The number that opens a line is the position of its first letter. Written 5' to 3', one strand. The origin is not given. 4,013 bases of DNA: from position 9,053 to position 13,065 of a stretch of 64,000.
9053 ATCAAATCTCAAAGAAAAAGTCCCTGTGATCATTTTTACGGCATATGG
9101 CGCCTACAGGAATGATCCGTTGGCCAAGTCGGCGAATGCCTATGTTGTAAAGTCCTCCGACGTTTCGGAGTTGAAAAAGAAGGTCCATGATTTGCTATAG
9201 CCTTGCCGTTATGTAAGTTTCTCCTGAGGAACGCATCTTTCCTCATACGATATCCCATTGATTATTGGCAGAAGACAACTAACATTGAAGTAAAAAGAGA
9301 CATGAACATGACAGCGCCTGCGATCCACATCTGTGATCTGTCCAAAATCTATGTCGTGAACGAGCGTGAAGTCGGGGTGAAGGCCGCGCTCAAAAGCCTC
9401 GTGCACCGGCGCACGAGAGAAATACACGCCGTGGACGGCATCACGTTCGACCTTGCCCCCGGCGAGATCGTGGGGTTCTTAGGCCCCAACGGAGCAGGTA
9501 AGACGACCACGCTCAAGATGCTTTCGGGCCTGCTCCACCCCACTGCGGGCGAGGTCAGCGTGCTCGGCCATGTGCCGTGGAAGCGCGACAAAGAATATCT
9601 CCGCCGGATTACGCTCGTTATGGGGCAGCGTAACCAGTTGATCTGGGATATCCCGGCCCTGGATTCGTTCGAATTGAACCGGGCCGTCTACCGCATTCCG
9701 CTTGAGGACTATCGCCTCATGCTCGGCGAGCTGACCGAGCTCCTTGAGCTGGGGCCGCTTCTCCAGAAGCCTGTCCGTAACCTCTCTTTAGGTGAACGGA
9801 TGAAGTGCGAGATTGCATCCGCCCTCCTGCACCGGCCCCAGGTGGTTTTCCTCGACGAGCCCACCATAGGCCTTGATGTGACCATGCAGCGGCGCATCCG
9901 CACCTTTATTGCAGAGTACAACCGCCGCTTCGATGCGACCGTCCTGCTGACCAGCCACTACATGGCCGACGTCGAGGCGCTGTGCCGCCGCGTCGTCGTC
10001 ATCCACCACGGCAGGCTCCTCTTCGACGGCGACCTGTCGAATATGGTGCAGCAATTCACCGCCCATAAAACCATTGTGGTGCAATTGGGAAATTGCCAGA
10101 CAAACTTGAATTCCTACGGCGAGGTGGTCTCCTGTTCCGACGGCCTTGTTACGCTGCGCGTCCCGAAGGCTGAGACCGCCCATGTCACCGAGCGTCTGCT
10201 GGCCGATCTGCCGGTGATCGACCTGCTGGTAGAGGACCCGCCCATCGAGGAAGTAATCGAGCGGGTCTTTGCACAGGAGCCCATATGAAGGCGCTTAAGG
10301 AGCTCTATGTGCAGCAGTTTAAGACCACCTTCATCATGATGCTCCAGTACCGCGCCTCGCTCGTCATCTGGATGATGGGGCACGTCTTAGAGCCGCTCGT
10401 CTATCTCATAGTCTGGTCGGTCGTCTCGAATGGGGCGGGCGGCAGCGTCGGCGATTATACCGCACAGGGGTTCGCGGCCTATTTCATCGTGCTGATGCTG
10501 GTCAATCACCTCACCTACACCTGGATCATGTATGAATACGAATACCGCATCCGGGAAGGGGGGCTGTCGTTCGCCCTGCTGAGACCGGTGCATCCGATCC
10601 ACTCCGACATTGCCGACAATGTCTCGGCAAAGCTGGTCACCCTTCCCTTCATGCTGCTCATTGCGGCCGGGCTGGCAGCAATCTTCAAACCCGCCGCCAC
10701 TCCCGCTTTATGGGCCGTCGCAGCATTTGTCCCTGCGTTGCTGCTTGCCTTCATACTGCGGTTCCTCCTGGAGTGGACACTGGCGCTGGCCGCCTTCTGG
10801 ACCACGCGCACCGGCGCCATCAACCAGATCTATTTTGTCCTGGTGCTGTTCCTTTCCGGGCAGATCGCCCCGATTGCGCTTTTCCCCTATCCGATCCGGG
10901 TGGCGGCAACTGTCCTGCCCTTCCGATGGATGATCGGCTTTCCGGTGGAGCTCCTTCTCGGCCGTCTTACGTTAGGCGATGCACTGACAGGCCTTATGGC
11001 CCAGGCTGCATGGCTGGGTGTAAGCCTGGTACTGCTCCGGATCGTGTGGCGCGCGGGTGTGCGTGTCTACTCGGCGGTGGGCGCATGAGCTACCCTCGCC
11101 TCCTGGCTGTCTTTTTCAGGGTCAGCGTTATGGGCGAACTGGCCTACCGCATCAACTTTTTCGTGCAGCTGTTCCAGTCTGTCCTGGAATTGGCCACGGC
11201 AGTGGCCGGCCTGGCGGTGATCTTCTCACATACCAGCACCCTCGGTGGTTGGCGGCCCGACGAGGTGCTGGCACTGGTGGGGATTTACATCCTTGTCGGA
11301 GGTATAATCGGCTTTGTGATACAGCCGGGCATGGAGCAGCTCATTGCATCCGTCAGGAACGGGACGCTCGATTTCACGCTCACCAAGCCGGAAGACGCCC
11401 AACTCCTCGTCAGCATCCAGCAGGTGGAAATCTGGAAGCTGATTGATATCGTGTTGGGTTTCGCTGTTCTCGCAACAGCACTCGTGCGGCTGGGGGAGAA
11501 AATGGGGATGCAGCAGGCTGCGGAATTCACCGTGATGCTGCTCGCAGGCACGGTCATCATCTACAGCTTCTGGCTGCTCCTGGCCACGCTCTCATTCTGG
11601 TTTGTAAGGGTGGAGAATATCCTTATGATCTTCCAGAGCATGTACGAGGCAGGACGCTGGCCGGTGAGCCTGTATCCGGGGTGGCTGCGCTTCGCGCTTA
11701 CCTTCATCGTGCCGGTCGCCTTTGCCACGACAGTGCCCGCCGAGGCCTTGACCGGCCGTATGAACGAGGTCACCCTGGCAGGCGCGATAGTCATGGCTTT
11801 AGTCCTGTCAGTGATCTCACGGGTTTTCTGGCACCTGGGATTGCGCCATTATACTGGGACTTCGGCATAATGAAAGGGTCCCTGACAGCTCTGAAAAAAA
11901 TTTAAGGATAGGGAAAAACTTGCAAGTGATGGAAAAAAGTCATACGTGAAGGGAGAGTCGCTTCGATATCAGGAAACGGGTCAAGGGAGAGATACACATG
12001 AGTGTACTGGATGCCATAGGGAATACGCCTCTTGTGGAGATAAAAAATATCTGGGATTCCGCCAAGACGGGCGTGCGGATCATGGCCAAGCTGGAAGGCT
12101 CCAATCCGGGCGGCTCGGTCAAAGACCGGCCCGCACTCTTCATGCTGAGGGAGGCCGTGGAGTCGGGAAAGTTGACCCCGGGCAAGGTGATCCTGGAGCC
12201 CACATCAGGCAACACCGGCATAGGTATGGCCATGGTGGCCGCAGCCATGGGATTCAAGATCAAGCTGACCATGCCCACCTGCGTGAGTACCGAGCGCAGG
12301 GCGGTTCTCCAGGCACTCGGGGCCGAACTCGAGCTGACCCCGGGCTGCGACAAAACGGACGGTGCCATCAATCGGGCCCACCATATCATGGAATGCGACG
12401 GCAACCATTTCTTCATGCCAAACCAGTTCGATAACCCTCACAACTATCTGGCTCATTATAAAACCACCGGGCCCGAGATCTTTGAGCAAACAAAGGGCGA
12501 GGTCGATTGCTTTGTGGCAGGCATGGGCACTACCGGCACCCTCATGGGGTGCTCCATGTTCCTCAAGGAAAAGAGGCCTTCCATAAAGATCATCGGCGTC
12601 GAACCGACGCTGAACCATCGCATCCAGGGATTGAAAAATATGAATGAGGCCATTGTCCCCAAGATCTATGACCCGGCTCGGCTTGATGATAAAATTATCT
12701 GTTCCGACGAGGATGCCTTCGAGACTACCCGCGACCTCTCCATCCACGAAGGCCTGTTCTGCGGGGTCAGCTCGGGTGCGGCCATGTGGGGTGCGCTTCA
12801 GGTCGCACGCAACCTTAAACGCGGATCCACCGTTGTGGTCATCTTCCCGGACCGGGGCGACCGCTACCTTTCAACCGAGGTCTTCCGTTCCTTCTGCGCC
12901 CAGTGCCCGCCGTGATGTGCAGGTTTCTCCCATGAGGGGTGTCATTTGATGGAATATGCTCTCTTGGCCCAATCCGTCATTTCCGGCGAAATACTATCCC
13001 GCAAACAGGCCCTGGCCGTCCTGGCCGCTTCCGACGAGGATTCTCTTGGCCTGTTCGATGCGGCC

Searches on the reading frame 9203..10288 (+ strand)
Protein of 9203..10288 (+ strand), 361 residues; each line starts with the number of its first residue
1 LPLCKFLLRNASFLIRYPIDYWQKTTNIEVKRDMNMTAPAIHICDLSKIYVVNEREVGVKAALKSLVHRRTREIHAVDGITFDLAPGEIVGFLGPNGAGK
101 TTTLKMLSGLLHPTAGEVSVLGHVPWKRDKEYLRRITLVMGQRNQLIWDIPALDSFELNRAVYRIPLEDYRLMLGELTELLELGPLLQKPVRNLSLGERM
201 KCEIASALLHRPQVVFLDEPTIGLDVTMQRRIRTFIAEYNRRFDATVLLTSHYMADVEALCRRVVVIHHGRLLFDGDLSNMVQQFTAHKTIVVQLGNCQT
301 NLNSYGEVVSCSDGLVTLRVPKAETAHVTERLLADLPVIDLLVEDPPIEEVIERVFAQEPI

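Call 73: search_protein_families(library=pfam, proteins=[window:9203-10288:+], max_evalue=0.0001)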
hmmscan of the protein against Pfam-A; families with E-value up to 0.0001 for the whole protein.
window:9203-10288:+ (361 aa): 2 families
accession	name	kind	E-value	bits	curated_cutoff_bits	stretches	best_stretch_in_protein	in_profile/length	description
PF00005.33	ABC_tran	-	2.9e-25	89.9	25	1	78-221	2-136/137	ABC transporter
PF13304.12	AAA_21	-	4e-12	47.3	27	1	190-252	234-298/304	AAA domain, putative AbiEii toxin, Type IV TA system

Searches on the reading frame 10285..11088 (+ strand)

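Call 73: search_protein_families(library=pfam, proteins=[window:10285-11088:+], max_evalue=0.0001)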
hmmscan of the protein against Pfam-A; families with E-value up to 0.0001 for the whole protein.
window:10285-11088:+ (267 aa): 1 family
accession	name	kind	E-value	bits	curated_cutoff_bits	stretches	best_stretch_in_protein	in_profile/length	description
PF06182.17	ABC2_membrane_6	-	5.6e-21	75.8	22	1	37-266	4-229/229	ABC-2 family transporter protein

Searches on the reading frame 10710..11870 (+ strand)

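Call 73: search_protein_families(library=pfam, proteins=[window:10710-11870:+], max_evalue=0.0001)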
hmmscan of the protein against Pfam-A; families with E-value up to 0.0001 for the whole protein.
window:10710-11870:+ (386 aa): 1 family
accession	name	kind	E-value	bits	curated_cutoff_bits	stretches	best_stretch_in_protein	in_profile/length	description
PF06182.17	ABC2_membrane_6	-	5.6e-56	190.3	22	1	160-385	3-229/229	ABC-2 family transporter protein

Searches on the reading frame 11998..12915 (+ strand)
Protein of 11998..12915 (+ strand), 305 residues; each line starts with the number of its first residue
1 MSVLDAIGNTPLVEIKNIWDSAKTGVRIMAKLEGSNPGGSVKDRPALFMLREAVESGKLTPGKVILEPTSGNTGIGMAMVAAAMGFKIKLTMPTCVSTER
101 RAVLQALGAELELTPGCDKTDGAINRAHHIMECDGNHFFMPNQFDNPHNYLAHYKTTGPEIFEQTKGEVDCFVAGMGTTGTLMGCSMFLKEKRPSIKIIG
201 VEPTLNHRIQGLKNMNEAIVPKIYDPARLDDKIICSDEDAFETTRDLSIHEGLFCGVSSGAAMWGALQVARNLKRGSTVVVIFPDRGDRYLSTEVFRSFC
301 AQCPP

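Call 73: search_protein_families(library=pfam, proteins=[window:11998-12915:+], max_evalue=0.0001)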
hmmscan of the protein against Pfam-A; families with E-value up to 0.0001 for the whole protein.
window:11998-12915:+ (305 aa): 1 family
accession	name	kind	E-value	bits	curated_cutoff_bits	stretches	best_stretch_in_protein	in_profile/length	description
PF00291.31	PALP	-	1.8e-69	234.8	35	1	4-285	2-295/295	Pyridoxal-phosphate dependent enzyme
